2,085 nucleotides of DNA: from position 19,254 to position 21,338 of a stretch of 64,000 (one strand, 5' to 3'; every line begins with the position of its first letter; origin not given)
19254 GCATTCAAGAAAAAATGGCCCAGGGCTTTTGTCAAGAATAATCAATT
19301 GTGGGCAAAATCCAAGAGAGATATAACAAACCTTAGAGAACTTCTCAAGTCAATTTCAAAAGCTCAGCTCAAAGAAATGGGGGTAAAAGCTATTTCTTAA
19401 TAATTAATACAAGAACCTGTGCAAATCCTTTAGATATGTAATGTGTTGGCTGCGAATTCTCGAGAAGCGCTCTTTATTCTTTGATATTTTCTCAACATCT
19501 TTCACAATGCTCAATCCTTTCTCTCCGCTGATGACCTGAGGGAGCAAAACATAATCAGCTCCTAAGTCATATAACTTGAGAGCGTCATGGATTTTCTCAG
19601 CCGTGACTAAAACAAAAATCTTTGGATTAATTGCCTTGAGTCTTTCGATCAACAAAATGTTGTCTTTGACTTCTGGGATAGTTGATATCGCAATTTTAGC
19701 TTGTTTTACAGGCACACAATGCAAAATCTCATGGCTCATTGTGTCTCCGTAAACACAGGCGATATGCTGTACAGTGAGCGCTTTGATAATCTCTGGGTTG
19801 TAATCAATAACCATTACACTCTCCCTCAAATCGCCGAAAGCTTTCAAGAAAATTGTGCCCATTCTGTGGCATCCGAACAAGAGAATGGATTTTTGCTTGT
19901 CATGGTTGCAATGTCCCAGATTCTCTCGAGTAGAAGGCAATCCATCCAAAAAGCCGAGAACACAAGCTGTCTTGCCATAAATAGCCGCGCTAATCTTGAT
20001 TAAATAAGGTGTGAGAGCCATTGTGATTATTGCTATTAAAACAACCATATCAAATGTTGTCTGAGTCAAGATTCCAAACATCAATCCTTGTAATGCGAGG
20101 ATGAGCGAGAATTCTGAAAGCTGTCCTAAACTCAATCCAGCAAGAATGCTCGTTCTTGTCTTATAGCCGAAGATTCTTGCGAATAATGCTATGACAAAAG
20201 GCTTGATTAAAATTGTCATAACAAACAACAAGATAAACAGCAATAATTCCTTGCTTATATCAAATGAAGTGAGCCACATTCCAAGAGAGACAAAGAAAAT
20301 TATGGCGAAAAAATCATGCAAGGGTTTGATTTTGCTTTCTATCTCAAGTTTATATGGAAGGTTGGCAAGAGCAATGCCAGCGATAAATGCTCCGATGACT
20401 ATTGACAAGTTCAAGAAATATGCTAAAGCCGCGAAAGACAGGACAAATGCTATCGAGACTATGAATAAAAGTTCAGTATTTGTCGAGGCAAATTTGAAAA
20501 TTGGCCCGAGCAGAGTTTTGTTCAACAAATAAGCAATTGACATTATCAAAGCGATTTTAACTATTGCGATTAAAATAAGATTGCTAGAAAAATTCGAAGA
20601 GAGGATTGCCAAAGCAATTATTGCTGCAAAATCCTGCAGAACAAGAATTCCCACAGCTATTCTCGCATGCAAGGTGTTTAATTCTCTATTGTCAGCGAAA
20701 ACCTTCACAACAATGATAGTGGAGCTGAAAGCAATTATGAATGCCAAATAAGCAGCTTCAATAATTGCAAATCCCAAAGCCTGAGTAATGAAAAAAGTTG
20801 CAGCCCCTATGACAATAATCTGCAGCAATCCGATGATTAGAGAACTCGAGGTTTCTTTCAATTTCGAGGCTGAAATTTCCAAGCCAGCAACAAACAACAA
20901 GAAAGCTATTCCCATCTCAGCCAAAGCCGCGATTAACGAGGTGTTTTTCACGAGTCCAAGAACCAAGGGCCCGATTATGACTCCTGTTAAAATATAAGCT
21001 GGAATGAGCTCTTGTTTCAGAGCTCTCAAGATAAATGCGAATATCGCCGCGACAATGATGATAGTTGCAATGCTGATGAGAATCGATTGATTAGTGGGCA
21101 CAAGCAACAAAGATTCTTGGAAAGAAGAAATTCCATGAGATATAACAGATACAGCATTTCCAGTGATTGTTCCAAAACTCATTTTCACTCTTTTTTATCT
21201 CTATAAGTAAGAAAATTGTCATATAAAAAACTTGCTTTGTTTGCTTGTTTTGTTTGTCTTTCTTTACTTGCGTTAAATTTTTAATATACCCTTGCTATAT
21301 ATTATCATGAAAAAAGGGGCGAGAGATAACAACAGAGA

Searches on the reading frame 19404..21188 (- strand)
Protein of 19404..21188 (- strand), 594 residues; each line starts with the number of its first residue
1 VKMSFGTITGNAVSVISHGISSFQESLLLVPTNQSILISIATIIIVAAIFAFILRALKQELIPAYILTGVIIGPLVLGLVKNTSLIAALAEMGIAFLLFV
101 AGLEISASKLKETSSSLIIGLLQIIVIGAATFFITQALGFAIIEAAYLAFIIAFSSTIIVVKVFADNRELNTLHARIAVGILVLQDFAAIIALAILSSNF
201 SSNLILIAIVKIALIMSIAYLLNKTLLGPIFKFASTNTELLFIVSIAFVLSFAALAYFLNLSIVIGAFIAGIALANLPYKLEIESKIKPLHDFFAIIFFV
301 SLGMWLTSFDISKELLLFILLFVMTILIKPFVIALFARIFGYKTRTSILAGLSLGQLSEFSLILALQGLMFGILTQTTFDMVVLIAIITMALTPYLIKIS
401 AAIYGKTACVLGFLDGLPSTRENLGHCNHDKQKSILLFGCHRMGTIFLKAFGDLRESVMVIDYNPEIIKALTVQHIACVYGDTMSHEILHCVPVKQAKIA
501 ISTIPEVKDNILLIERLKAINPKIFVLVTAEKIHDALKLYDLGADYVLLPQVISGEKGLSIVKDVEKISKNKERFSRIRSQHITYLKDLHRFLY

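Call 3: search_protein_families(library=pfam, proteins=[window:19404-21188:-], max_evalue=0.01)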
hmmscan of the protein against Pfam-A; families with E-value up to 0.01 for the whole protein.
window:19404-21188:- (594 aa): 2 families
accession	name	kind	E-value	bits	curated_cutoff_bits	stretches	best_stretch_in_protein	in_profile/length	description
PF00999.27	Na_H_Exchanger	-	1.5e-51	175.9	26.2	1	45-397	2-374/375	Sodium/hydrogen exchanger, transmembrane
PF02254.24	TrkA_N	-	4.3e-17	62.9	23.8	1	435-550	1-116/116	TrkA-N domain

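Call 4: search_protein_families(library=ncbifam, proteins=[window:19404-21188:-], max_evalue=0.01)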
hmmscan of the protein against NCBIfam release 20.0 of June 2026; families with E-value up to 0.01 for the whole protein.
window:19404-21188:- (594 aa): 6 families
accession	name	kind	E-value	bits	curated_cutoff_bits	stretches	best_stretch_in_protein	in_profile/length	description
NF002924.0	PRK03562.1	equivalog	5.2e-53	180.4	752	1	35-545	5-515/623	glutathione-regulated potassium-efflux system protein KefC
NF002973.0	PRK03659.1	equivalog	1.8e-42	145.7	804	1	37-543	6-511/602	glutathione-regulated potassium-efflux system protein KefB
NF045626.1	FeTrans_MagA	equivalog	2.4e-42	145.3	700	1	37-397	8-374/386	iron transporter MagA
TIGR00932.1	2a37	subfamily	1.8e-40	139.2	238.3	1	46-305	3-273/275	monovalent cation:proton antiporter-2 (CPA2) family protein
NF007950.1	PRK10669.1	equivalog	3.7e-40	138.3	700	1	39-549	10-534/547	YbaL family putative K(+) efflux transporter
NF007039.0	PRK09496.3-2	equivalog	0.001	18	293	1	435-563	3-136/446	Trk system potassium transporter TrkA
